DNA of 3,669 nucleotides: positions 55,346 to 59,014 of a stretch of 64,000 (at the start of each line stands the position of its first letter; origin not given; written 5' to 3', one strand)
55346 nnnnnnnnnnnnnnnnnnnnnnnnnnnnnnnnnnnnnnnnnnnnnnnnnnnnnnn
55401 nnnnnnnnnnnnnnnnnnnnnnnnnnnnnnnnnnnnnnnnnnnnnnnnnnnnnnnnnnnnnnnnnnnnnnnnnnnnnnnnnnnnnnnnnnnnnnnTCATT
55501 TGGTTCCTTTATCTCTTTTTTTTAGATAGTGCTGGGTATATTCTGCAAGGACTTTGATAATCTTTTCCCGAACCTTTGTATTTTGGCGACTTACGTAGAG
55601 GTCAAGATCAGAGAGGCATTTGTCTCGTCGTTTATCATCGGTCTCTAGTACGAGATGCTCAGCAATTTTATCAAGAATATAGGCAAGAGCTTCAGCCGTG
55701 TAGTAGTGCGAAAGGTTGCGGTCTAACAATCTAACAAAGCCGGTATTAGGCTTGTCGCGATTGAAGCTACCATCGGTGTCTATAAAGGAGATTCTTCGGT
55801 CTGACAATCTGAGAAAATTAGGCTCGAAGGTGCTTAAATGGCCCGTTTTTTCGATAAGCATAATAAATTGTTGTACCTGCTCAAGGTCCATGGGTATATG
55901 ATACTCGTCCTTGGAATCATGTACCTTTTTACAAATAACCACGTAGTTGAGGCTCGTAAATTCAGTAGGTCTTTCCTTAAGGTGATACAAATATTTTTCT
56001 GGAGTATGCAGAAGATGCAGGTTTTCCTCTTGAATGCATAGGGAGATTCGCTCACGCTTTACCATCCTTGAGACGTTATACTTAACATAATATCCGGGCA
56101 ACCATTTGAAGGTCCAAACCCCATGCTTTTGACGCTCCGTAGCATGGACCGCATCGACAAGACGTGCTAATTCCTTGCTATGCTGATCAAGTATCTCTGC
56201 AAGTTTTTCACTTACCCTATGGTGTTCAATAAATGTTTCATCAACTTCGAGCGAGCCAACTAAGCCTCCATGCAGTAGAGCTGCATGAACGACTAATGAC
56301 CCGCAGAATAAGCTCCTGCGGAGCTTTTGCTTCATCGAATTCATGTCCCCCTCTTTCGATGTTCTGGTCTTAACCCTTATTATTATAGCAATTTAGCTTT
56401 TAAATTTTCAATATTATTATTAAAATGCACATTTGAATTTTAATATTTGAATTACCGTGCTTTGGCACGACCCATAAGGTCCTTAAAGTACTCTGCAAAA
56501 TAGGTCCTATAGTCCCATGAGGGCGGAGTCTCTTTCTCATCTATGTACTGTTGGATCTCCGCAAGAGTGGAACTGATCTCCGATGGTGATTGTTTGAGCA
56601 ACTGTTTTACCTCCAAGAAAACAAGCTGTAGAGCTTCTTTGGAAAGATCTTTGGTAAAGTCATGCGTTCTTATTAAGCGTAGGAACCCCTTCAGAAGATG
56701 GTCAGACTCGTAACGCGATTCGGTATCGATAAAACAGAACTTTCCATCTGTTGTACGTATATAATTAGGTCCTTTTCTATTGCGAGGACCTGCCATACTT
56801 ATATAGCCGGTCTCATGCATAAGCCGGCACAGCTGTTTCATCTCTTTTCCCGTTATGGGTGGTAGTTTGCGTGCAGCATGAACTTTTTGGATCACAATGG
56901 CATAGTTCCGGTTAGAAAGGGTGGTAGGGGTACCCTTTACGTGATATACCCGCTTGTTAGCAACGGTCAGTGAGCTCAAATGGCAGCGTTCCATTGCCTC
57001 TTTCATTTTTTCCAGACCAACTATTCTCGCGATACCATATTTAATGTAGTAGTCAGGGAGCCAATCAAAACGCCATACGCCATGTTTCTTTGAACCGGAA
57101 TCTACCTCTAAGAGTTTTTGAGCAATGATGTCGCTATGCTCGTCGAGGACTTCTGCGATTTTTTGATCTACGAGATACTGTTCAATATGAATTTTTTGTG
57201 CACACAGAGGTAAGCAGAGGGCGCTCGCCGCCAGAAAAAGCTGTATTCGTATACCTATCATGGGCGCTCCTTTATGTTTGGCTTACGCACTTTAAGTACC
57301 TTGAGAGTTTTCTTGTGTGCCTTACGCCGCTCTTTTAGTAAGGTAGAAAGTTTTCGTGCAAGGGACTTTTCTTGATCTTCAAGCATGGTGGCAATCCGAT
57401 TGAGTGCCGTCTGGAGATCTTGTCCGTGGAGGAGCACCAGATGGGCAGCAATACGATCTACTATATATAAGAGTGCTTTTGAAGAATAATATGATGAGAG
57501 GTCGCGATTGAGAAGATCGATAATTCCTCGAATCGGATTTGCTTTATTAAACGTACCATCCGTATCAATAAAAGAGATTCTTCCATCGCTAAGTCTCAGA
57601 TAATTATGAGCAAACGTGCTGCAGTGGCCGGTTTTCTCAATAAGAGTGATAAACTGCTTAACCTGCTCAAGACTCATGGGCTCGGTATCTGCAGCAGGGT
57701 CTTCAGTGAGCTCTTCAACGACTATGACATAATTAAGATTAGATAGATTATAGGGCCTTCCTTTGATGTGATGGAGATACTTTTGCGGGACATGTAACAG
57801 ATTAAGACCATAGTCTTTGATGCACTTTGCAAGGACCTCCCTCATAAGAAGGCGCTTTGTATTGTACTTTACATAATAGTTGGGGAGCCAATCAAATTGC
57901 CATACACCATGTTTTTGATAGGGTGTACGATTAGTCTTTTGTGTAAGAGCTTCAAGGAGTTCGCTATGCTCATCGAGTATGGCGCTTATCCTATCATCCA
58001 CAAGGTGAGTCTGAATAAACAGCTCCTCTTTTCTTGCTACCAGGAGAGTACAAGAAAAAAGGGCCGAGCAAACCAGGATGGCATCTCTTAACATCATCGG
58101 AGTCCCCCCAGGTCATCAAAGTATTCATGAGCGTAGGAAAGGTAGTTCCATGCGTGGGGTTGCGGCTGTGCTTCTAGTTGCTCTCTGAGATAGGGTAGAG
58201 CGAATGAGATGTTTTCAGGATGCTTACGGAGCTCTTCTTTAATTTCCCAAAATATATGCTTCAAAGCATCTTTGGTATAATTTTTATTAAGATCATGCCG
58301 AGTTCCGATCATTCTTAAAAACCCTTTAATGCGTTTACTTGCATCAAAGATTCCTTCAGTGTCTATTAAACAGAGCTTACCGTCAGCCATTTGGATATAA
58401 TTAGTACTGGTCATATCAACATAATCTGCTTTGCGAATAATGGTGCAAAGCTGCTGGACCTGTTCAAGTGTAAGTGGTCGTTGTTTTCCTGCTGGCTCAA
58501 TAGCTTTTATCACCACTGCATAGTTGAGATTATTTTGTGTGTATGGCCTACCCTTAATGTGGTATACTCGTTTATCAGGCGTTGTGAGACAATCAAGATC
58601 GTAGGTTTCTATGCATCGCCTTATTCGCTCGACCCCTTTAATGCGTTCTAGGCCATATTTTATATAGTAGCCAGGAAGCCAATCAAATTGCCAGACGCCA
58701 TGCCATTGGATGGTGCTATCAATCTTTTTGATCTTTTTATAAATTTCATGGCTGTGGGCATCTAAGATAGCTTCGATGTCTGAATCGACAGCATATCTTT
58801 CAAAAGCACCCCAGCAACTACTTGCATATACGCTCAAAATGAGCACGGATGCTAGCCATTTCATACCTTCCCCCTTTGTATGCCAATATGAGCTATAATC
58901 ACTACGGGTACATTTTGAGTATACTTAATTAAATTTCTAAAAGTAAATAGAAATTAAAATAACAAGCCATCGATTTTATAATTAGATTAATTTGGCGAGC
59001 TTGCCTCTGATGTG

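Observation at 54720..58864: Five tandem, translationally coupled paralogues of an unknown secreted protein family in alternating A/B subtypes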

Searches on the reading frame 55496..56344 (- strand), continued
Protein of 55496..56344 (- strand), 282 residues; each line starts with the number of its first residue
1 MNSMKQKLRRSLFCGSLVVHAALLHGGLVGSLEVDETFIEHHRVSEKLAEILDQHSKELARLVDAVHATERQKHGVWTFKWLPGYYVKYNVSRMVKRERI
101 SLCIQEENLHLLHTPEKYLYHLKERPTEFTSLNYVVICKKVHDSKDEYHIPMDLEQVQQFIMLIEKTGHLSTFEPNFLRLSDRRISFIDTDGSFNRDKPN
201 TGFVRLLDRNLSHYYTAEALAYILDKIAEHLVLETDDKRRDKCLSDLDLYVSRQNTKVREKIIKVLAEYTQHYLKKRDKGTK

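Call 47: search_solved_structures(query=A3, max_evalue=10, show_alignments=3)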
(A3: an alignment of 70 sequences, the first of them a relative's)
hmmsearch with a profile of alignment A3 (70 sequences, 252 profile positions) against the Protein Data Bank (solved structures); distinct sequences matched with E-value up to 10: 69 (the best 60 are shown).
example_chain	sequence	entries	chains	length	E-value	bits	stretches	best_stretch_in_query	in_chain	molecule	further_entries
3i0o_A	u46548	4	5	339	0.00033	23.3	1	168-226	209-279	Spectinomycin phosphotransferase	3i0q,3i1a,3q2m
4r77_B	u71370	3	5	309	0.0029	20.2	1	166-200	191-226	Choline kinase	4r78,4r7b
8sao_B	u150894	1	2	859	0.0082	18.7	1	149-244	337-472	Class III lanthionine synthetase LanKC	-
8sap_A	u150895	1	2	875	0.0085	18.7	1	149-244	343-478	Class III lanthionine synthetase LanKC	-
8sam_A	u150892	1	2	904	0.009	18.6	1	149-244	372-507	Class III lanthipeptide, Class III lanthionine synthetase LanKC fusion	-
8w7l_B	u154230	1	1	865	0.0099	18.4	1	168-229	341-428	Protein kinase domain-containing protein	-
8w7a_A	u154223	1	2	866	0.0099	18.4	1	168-229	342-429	Protein kinase domain-containing protein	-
8w7l_A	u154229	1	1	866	0.0099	18.4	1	168-229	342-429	Protein kinase domain-containing protein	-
8w7j_A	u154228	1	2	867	0.0099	18.4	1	168-229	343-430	Protein kinase domain-containing protein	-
8wgo_A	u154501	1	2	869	0.01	18.4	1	168-229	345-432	Protein kinase domain-containing protein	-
9wop_A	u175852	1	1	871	0.012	18.2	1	158-240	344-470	Protein kinase domain-containing protein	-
9wj0_A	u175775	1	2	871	0.012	18.1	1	158-240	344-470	Protein kinase domain-containing protein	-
5yjz_A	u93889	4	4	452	0.054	16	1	158-199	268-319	Probable conserved ATP-binding protein ABC transporter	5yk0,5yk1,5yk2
9ugq_A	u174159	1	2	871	0.093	15.3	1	157-207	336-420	SalKC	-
7wj6_A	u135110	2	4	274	0.096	15.2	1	166-199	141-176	Serine/threonine protein kinase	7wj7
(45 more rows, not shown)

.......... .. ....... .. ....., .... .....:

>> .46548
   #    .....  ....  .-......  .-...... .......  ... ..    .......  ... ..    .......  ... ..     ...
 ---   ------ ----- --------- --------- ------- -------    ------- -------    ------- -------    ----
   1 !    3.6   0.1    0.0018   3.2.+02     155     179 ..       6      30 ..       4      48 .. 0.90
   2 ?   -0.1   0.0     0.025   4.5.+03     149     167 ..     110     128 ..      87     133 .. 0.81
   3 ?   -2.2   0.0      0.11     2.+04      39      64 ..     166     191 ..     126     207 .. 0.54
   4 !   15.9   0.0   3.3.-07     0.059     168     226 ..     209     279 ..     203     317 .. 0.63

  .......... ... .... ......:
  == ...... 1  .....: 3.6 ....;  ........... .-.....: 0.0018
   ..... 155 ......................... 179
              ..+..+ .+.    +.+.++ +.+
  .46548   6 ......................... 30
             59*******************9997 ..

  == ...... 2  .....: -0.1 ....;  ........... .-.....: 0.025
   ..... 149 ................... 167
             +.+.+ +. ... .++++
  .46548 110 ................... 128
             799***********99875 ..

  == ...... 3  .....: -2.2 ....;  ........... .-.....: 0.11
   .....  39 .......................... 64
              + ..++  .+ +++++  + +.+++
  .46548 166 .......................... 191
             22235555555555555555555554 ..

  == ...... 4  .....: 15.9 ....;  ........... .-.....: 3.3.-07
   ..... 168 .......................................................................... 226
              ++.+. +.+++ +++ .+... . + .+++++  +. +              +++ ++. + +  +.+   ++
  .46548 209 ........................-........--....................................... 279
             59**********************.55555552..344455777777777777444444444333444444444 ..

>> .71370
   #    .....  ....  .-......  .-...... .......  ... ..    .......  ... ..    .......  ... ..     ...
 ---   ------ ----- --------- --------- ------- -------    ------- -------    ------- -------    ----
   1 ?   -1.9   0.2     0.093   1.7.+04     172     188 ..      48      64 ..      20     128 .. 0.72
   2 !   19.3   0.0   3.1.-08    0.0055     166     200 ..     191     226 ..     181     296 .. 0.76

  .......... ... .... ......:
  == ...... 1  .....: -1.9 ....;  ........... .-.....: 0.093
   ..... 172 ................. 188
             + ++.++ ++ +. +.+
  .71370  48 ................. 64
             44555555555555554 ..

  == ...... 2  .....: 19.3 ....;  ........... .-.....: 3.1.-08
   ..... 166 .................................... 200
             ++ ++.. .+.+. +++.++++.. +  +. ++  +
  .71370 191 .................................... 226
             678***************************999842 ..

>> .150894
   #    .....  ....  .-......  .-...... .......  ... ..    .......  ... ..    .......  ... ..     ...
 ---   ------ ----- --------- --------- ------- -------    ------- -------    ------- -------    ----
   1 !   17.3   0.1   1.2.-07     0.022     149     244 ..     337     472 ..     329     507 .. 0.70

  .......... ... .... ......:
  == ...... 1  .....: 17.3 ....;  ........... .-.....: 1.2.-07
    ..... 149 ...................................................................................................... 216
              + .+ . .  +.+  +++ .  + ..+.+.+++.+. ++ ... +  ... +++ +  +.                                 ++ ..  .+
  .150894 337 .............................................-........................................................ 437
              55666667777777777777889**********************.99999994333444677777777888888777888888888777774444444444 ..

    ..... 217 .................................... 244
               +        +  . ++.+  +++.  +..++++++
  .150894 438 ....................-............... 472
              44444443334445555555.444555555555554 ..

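Call 74: find_related_loci(query=A2, collection=metagenome_contigs, flank=6000)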
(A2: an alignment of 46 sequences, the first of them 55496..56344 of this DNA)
Query A2 (282 aa) in metagenome_contigs; peptide patterns used: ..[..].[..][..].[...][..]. (x = any residue, [..] = any of these).
78 stretches matched a pattern; 15 encode a relative of the query (tblastn E <= 1e-3); 15 distinct loci.
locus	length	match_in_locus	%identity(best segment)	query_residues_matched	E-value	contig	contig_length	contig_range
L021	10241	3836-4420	58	38-232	1e-75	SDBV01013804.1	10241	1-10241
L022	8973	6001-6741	49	15-262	1e-69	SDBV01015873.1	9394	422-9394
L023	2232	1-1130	52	36-254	2e-65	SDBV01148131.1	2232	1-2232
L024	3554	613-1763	40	12-268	5e-60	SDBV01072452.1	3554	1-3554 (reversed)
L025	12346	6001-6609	40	29-231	2e-47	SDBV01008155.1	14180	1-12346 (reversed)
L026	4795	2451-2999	39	44-227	1e-40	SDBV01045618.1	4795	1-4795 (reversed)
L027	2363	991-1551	39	44-231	3e-40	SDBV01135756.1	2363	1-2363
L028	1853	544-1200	33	7-231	7e-40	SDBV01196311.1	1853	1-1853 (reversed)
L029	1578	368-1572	45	27-231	5e-33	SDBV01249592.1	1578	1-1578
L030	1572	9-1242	31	37-236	4e-29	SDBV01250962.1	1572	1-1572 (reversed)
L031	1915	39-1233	35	36-194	9e-24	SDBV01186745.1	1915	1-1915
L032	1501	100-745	34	38-254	7e-36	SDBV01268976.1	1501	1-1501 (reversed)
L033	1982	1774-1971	42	35-100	2e-14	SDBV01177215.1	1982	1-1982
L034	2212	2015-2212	38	35-100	1e-13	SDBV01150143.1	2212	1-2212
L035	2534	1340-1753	29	50-190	8e-10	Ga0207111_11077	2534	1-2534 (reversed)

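Call 80: fold_search(model_id=the predicted structure, library=viral)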
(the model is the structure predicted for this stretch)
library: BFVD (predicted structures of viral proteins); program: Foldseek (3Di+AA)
matches with E <= 10: 376; with E <= 0.001: 4
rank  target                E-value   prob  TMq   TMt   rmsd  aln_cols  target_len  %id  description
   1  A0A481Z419            5.0e-07  1.00  0.41  0.17  17.3       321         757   17  Uncharacterized protein [Pithovirus LCPAC101]
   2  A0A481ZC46            2.7e-04  1.00  0.34  0.23  18.2       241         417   14  Uncharacterized protein [Pithovirus LCPAC404]
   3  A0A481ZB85            5.0e-04  1.00  0.38  0.45   7.2       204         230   15  Uncharacterized protein [Pithovirus LCPAC401]
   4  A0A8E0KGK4            7.0e-04  1.00  0.28  0.24   7.7       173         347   14  VP7 protein [Kadipiro virus]
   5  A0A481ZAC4            1.4e-03  1.00  0.33  0.61   3.2       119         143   18  Uncharacterized protein [Pithovirus LCPAC403]
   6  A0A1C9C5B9            1.9e-03  0.94  0.25  0.13  14.0       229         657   15  Putative glycosyltransferase [Heterosigma akashiwo virus 01]
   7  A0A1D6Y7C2            2.8e-03  0.98  0.28  0.34   9.0       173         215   13  (no name in the UniProt tables at hand)
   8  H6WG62                3.0e-03  0.99  0.33  0.34   8.5       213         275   11  Protein kinase domain-containing protein [Cyanophage S-TIM5]
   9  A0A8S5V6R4            3.0e-03  0.97  0.28  0.29  14.6       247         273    9  Transferase [Myoviridae sp. ctRci5]
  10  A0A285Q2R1            3.5e-03  0.89  0.28  0.28  15.3       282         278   13  non-specific serine/threonine protein kinase [Cedratvirus lausannensis]
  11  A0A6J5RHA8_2          4.2e-03  0.96  0.30  0.11  11.0       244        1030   11  2'-5' RNA ligase superfamily [uncultured Caudovirales phage]
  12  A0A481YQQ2            4.2e-03  0.91  0.27  0.23  11.9       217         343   19  Protein kinase domain-containing protein [Marseillevirus LCMAC101]
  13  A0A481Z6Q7            5.2e-03  0.75  0.26  0.19  19.0       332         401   12  Putative serine/threonine protein kinase [Pithovirus LCPAC202]
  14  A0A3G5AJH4            5.9e-03  0.97  0.28  0.30  10.4       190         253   15  Protein kinase domain-containing protein [Solivirus sp.]
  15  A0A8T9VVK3            5.9e-03  0.91  0.22  0.27  13.6       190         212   10  (no name in the UniProt tables at hand)
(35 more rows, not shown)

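Call 81: find_related_loci(query=A2, collection=viral_contigs, flank=5000)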
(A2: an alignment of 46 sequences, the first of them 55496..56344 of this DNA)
Query A2 (282 aa) in viral_contigs; peptide patterns used: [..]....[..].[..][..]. (x = any residue, [..] = any of these).
7 stretches matched a pattern, but none encodes a relative of the query by tblastn (E <= 1e-3).

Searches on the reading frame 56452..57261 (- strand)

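Call 3: search_protein_families(library=pfam, proteins=[window:56452-57261:-], max_evalue=1)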
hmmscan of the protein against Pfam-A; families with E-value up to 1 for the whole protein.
window:56452-57261:- (269 aa): 2 families
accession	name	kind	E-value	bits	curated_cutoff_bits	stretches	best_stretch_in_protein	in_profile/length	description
PF03004.19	Transposase_24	-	0.093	13.3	28.7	0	30-60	75-105/138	Plant transposase (Ptta/En/Spm family)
PF22564.2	HAAS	-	0.16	12.8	27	0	218-243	6-32/55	HAAS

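Call 4: search_protein_families(library=ncbifam, proteins=[window:56452-57261:-], max_evalue=1)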
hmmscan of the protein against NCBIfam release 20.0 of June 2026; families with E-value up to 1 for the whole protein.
window:56452-57261:- (269 aa): 1 family
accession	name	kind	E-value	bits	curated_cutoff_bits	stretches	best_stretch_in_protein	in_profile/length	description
NF006990.0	PRK09455.1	equivalog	0.05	12.8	368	1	27-74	187-234/319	sigma-E factor regulatory protein RseB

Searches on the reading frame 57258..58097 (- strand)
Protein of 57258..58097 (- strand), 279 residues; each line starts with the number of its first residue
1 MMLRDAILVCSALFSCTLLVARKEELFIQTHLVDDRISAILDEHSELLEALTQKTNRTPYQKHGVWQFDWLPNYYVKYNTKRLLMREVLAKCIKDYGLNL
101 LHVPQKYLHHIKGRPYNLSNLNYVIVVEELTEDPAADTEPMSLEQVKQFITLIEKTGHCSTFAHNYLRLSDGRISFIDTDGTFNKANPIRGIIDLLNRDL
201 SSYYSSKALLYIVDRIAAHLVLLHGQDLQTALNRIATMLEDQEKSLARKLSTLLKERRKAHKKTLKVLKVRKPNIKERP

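Call 3: search_protein_families(library=pfam, proteins=[window:57258-58097:-], max_evalue=1)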
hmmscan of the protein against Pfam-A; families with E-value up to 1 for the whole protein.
window:57258-58097:- (279 aa): 0 families

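Call 4: search_protein_families(library=ncbifam, proteins=[window:57258-58097:-], max_evalue=1)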
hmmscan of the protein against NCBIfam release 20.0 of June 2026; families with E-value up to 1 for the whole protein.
window:57258-58097:- (279 aa): 1 family
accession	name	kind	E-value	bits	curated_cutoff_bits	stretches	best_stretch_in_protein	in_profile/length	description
TIGR01575.1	rimI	equivalog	0.15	12.2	86.4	0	196-275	23-101/132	ribosomal protein S18-alanine N-acetyltransferase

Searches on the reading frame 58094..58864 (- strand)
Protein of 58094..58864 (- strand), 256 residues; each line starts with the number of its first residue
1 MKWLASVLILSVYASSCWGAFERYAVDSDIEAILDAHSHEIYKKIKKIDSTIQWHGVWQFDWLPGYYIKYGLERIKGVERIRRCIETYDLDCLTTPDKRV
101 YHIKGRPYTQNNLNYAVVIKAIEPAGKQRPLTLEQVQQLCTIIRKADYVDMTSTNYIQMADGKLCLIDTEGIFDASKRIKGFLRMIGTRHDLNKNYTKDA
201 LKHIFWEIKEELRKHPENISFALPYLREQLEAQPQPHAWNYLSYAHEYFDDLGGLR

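Call 3: search_protein_families(library=pfam, proteins=[window:58094-58864:-], max_evalue=1)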
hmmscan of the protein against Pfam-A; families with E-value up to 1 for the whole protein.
window:58094-58864:- (256 aa): 2 families
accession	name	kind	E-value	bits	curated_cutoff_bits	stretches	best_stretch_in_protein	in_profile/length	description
PF07253.16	Gypsy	-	0.062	12.3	27.5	1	149-205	4-60/472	Gypsy protein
PF03792.18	PBC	-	0.15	12.3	25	0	188-213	25-50/181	PBC domain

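Call 4: search_protein_families(library=ncbifam, proteins=[window:58094-58864:-], max_evalue=1)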
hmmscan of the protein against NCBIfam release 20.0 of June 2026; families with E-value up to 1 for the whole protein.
window:58094-58864:- (256 aa): 0 families

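Call 72: search_solved_structures(query=A4, max_evalue=1, show_alignments=2)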
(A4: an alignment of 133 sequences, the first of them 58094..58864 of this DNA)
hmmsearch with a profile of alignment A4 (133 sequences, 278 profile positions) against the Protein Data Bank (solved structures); distinct sequences matched with E-value up to 1: 28.
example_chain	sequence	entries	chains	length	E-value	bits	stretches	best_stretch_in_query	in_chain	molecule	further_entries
4r77_B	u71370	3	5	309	0.00023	24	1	165-236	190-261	Choline kinase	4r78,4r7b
8w7a_A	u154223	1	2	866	0.075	15.8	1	166-235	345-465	Protein kinase domain-containing protein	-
8w7j_A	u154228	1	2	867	0.075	15.8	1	166-235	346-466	Protein kinase domain-containing protein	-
8wgo_A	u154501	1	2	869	0.075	15.8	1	166-235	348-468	Protein kinase domain-containing protein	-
8w7l_B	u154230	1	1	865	0.076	15.7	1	166-235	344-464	Protein kinase domain-containing protein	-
8w7l_A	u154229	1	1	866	0.076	15.7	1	166-235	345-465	Protein kinase domain-containing protein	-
8sao_B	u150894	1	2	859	0.089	15.5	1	156-266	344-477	Class III lanthionine synthetase LanKC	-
3i0o_A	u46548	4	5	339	0.091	15.5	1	168-268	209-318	Spectinomycin phosphotransferase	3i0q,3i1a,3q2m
8sap_A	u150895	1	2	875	0.092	15.5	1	156-266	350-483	Class III lanthionine synthetase LanKC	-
8sam_A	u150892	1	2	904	0.099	15.4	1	156-266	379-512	Class III lanthipeptide, Class III lanthionine synthetase LanKC fusion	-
7s3l_A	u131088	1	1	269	0.11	15.2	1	167-196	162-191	Aminoglycoside phosphotransferase family protein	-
9wop_A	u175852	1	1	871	0.12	15.1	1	158-228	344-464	Protein kinase domain-containing protein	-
9wj0_A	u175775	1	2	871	0.12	15.1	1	158-228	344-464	Protein kinase domain-containing protein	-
5lp0_A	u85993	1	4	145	0.2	14.4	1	60-98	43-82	Epsin 1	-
5yjz_A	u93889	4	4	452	0.28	13.9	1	169-204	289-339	Probable conserved ATP-binding protein ABC transporter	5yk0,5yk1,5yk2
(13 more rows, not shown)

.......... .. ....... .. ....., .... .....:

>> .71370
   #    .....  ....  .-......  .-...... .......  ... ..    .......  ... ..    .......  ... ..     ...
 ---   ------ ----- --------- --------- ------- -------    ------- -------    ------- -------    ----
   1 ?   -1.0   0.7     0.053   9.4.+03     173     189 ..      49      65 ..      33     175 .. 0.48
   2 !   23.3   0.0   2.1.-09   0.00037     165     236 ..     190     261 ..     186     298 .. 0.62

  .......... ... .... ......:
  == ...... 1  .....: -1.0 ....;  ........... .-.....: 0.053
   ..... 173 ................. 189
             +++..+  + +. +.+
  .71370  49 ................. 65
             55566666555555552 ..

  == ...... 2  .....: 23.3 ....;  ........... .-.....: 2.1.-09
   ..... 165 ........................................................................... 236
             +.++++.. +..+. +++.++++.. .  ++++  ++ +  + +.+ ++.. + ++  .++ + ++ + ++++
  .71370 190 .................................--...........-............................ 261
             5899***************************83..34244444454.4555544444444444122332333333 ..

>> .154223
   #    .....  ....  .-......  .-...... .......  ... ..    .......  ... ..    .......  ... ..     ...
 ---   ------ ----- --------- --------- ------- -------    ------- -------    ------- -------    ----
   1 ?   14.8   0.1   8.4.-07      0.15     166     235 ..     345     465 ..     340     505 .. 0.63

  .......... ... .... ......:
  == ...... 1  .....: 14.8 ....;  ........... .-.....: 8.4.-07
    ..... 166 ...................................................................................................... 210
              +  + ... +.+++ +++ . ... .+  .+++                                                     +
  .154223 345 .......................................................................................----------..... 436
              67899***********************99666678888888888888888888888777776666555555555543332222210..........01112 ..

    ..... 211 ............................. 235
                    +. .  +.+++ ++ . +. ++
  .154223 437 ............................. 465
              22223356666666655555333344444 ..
